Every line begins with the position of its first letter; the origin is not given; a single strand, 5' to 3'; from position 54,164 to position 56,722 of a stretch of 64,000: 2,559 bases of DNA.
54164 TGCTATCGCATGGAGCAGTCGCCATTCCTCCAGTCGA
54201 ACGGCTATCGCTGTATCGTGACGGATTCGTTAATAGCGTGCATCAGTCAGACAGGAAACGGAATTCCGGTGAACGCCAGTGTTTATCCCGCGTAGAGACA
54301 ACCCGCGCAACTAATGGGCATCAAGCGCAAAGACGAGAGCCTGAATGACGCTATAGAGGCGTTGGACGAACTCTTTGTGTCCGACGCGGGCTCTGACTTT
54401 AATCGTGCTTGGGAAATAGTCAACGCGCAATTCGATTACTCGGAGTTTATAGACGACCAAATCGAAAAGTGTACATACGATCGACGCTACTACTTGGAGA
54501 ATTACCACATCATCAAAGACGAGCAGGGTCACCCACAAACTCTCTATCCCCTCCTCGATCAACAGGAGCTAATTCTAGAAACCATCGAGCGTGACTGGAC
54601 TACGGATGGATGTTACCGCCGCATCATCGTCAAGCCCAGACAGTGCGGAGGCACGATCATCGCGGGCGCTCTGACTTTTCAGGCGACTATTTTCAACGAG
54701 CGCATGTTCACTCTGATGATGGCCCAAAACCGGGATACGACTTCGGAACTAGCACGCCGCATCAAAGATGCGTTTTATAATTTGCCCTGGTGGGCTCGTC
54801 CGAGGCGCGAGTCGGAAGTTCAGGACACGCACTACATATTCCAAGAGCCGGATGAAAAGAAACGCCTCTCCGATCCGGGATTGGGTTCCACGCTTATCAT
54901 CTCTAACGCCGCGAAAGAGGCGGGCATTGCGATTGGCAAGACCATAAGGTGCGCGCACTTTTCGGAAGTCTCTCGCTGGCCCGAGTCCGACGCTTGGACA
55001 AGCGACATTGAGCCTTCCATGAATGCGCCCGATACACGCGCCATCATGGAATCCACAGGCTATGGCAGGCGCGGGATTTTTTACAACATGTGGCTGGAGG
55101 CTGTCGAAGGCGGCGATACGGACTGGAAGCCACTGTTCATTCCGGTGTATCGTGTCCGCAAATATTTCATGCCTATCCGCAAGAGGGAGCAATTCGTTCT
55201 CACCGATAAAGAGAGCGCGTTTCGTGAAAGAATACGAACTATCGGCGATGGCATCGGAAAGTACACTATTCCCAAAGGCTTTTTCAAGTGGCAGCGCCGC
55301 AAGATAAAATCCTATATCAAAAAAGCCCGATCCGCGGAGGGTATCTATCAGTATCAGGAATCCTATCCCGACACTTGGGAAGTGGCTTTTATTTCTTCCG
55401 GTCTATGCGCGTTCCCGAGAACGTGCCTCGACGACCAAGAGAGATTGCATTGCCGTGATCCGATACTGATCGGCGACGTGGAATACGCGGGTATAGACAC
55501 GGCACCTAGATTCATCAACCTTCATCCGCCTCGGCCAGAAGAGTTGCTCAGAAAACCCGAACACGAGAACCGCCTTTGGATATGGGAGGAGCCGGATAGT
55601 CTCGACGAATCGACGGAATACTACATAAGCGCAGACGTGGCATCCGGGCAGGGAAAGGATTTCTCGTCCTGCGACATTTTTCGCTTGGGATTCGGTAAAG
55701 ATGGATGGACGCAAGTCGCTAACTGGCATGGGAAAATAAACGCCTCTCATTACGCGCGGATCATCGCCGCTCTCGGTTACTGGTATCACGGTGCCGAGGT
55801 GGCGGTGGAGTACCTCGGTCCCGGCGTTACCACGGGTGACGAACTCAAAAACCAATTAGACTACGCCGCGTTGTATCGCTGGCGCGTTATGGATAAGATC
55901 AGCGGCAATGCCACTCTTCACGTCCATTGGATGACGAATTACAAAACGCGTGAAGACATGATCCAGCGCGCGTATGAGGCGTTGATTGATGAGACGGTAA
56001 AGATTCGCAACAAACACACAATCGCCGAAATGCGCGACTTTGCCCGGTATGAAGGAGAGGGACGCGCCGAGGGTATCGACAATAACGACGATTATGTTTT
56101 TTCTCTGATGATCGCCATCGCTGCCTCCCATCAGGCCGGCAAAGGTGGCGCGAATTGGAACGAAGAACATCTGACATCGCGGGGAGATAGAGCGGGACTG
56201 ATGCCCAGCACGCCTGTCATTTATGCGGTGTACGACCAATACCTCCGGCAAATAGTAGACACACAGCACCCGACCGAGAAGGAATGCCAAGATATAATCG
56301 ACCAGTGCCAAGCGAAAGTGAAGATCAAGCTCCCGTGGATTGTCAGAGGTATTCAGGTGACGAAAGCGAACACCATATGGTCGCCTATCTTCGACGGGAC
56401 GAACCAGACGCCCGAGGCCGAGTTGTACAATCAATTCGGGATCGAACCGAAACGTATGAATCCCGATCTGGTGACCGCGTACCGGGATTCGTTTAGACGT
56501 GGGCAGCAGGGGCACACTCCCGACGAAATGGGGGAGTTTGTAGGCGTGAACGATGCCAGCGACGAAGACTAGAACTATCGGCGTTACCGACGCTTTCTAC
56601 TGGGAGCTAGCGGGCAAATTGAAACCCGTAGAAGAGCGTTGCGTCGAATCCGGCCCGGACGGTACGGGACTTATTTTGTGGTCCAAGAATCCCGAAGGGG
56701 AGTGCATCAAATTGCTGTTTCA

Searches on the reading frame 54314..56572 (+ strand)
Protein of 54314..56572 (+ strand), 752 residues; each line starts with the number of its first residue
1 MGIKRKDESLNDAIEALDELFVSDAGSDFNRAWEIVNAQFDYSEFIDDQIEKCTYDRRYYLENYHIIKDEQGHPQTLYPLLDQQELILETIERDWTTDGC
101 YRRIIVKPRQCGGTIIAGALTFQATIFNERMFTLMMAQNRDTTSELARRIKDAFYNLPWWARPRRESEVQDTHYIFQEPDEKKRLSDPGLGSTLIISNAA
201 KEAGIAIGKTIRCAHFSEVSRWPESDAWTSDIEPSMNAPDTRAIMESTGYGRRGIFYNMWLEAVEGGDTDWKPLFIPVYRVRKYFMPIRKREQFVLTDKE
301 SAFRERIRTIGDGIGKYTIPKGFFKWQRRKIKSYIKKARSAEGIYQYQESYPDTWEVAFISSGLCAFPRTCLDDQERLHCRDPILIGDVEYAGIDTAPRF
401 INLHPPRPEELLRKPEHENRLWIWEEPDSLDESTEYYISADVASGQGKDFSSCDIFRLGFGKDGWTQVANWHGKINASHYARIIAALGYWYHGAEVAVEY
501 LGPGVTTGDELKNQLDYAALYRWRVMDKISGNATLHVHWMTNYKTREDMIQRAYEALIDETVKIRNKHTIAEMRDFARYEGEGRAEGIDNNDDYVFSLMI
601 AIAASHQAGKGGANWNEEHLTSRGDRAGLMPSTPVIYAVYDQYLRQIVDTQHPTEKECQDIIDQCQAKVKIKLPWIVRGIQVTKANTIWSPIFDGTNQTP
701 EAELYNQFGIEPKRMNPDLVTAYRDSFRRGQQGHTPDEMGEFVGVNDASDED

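Call 37: search_protein_families(library=phrogs, proteins=[window:54314-56572:+], max_evalue=0.00001)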
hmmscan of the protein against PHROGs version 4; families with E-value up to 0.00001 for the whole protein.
window:54314-56572:+ (752 aa): 3 families
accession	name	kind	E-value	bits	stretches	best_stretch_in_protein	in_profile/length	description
phrog_38407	-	unknown function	7.2e-14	52.5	1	341-602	94-345/370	-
phrog_5989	-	head and packaging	3.6e-11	43.8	1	36-166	100-222/347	terminase large subunit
phrog_6681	-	head and packaging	3.7e-07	29.8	0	79-229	155-311/758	terminase large subunit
